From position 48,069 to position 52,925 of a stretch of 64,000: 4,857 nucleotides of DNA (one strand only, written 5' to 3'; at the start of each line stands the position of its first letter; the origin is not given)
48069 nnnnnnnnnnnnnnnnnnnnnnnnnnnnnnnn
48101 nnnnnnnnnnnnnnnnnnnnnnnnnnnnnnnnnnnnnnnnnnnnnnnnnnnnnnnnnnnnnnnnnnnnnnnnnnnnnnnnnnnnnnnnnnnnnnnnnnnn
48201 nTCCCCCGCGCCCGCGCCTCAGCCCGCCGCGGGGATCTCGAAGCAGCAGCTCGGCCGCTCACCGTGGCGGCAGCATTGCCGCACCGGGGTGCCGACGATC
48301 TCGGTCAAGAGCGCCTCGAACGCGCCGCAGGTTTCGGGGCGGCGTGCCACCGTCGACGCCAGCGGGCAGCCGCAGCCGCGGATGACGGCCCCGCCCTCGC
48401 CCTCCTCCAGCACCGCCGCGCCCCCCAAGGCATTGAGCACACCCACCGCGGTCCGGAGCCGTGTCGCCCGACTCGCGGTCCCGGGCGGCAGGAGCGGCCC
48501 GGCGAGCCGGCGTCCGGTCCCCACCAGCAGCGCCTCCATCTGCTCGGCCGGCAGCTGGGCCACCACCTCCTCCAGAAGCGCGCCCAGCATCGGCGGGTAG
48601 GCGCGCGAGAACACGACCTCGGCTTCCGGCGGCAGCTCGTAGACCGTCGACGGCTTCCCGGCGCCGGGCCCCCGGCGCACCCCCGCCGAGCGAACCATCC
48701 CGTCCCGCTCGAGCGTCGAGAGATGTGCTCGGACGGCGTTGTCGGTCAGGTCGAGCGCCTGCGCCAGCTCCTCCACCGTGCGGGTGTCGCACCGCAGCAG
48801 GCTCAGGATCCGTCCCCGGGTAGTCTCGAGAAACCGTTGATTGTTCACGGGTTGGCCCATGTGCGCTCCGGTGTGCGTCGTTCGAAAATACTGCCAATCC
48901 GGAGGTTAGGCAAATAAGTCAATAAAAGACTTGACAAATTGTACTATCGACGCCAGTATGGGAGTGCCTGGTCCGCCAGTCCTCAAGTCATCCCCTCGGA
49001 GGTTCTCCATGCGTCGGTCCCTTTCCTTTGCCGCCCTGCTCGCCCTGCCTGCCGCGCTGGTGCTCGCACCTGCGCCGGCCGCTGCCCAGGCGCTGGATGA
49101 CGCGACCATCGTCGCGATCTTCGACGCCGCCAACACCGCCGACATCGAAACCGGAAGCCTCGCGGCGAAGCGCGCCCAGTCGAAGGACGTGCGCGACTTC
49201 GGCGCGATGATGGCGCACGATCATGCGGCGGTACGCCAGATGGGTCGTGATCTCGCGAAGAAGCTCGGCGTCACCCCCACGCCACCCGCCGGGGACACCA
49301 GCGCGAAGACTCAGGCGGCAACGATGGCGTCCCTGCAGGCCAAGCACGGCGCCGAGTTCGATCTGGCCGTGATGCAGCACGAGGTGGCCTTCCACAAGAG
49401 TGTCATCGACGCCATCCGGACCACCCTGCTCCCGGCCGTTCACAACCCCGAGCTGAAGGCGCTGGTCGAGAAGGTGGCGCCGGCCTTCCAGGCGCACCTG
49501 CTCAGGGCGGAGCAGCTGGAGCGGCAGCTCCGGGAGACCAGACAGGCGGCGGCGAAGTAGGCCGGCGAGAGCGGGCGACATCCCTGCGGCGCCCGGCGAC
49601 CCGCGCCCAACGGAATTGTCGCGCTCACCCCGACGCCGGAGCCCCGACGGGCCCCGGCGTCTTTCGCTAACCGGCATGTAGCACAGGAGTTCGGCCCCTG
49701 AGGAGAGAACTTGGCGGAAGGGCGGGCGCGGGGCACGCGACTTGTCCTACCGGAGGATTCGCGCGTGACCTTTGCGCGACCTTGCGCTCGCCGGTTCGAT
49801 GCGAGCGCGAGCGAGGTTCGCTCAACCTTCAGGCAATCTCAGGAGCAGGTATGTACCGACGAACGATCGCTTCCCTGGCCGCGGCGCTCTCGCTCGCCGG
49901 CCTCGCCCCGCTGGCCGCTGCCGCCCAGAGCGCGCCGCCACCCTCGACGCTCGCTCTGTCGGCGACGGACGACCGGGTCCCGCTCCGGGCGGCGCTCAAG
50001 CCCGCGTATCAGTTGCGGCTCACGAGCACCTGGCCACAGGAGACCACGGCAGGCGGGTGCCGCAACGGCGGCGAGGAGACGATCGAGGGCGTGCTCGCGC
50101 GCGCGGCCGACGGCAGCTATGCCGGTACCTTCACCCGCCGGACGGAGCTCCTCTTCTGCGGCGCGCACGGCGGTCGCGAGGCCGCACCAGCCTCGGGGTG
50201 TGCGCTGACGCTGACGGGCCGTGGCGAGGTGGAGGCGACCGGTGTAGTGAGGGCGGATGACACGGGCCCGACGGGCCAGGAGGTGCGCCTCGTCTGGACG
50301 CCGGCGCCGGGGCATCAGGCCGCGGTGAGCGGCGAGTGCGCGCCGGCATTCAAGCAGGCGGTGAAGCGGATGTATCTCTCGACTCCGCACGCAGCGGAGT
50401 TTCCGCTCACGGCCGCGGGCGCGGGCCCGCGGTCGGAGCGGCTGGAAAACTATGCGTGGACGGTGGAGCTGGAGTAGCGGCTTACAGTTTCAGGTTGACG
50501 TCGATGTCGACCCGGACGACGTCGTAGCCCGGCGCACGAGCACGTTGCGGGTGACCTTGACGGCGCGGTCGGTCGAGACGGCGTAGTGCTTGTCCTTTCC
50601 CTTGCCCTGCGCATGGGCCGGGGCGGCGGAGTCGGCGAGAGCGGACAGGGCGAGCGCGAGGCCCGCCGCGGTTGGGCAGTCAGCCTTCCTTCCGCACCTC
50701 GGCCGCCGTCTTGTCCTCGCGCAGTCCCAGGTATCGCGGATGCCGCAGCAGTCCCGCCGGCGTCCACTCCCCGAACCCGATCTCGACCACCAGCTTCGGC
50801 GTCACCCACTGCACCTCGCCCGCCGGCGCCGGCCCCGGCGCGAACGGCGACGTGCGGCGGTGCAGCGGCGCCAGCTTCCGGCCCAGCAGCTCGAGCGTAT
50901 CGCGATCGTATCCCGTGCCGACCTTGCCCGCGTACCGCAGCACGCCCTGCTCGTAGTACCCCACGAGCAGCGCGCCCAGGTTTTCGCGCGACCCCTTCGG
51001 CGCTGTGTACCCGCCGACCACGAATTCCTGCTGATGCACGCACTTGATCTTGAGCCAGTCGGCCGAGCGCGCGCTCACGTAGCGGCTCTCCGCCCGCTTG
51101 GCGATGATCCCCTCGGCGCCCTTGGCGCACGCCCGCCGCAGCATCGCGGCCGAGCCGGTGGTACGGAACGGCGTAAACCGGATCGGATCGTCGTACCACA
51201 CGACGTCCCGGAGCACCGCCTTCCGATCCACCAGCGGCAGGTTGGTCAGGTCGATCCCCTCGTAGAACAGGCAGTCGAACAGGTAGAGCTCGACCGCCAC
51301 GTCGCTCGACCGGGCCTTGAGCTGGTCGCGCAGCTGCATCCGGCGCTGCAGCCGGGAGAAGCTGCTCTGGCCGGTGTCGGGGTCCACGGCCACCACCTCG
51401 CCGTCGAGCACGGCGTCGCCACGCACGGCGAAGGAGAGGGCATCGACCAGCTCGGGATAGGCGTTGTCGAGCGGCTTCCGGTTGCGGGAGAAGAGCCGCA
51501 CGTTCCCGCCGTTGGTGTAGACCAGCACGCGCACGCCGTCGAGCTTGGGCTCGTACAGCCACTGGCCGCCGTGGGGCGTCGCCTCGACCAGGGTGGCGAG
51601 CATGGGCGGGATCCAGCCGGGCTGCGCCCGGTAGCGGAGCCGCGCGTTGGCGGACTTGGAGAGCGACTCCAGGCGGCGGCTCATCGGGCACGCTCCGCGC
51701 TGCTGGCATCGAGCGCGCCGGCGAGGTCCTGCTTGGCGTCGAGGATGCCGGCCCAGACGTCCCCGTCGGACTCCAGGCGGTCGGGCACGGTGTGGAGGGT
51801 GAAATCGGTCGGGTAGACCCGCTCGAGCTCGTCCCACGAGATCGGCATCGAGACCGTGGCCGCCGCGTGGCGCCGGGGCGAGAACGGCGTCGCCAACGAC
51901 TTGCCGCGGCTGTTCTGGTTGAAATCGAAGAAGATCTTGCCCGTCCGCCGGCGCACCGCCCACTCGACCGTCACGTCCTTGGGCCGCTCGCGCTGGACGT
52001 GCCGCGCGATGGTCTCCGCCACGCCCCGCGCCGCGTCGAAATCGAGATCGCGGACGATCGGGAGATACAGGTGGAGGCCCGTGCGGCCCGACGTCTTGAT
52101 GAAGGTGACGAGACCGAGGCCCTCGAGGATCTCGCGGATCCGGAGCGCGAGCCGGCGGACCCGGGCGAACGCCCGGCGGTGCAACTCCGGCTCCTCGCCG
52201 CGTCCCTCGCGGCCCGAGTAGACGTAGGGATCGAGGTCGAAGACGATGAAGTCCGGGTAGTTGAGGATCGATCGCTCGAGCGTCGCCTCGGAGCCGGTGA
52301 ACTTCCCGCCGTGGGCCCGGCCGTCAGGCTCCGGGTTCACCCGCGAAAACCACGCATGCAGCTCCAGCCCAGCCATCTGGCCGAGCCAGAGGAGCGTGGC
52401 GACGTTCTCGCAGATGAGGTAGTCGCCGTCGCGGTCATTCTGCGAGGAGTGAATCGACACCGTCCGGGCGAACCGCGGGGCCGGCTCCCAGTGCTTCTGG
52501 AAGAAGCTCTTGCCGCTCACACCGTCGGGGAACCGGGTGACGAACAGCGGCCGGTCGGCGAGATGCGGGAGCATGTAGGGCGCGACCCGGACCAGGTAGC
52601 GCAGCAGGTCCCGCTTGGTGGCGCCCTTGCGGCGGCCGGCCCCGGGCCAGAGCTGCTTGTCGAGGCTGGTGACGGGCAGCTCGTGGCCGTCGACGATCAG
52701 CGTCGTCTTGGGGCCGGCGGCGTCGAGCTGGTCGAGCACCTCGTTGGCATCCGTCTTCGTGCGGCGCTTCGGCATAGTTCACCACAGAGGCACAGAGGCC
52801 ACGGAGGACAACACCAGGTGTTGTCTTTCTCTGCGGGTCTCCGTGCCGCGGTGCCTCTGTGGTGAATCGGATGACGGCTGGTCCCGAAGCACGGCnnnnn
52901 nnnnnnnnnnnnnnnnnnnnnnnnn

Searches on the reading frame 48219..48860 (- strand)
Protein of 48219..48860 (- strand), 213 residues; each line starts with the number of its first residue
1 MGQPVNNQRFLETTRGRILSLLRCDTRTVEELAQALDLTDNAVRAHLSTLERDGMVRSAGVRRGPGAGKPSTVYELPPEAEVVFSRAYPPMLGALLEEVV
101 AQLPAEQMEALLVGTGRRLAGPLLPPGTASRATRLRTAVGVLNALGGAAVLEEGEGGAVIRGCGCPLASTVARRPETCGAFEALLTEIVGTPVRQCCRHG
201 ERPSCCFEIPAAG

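Call 81: search_protein_families(library=pfam, proteins=[window:48219-48860:-], max_evalue=0.0001)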
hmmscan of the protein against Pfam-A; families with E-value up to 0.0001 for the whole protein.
window:48219-48860:- (213 aa): 6 families
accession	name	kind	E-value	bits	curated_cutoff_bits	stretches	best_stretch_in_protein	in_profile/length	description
PF12840.13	HTH_20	-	4.7e-08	33.3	27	1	14-58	5-50/51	Helix-turn-helix domain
PF01022.26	HTH_5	-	6.1e-08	32.9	22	1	14-58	3-47/47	Bacterial regulatory protein, arsR family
PF13412.12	HTH_24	-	1.5e-05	24.9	21.9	1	13-57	3-48/48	Winged helix-turn-helix DNA-binding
PF21476.4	PF0610-like_N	-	2.7e-05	24.7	33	1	13-52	1-40/50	PF0610-like, N-terminal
PF04703.18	FaeA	-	5.1e-05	24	20.7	1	26-64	16-53/62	FaeA-like protein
PF17782.7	DprA_WH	-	0.0001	22.7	22.9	1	11-58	10-57/61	DprA winged helix domain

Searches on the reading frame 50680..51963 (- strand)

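Call 57: search_protein_families(library=pfam, proteins=[window:50680-51963:-], max_evalue=0.0001)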
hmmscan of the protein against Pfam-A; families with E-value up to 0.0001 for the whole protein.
window:50680-51963:- (427 aa): 2 families
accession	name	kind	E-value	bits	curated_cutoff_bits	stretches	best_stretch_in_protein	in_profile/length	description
PF01068.26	DNA_ligase_A_M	-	1.9e-36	126.1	26.2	1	120-307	1-204/204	ATP dependent DNA ligase domain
PF04679.21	DNA_ligase_A_C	-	9e-29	100.2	27.5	1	326-418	2-94/94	ATP dependent DNA ligase C terminal region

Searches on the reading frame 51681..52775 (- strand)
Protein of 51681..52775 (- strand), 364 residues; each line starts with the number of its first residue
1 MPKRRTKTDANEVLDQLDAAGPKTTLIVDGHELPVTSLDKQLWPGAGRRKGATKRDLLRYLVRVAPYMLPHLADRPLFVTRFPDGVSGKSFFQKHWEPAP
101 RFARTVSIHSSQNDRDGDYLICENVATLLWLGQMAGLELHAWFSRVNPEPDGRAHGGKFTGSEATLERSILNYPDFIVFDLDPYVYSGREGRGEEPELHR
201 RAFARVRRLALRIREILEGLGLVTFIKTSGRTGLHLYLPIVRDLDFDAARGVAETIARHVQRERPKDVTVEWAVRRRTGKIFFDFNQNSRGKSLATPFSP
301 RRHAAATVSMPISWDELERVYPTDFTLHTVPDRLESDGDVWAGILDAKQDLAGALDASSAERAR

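Call 57: search_protein_families(library=pfam, proteins=[window:51681-52775:-], max_evalue=0.0001)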
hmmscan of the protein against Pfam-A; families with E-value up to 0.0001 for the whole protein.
window:51681-52775:- (364 aa): 1 family
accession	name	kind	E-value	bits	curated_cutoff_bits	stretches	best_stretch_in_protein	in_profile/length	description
PF21686.3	LigD_Prim-Pol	-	1.5e-79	267.6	27.4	1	53-341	1-254/254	LigD, primase-polymerase domain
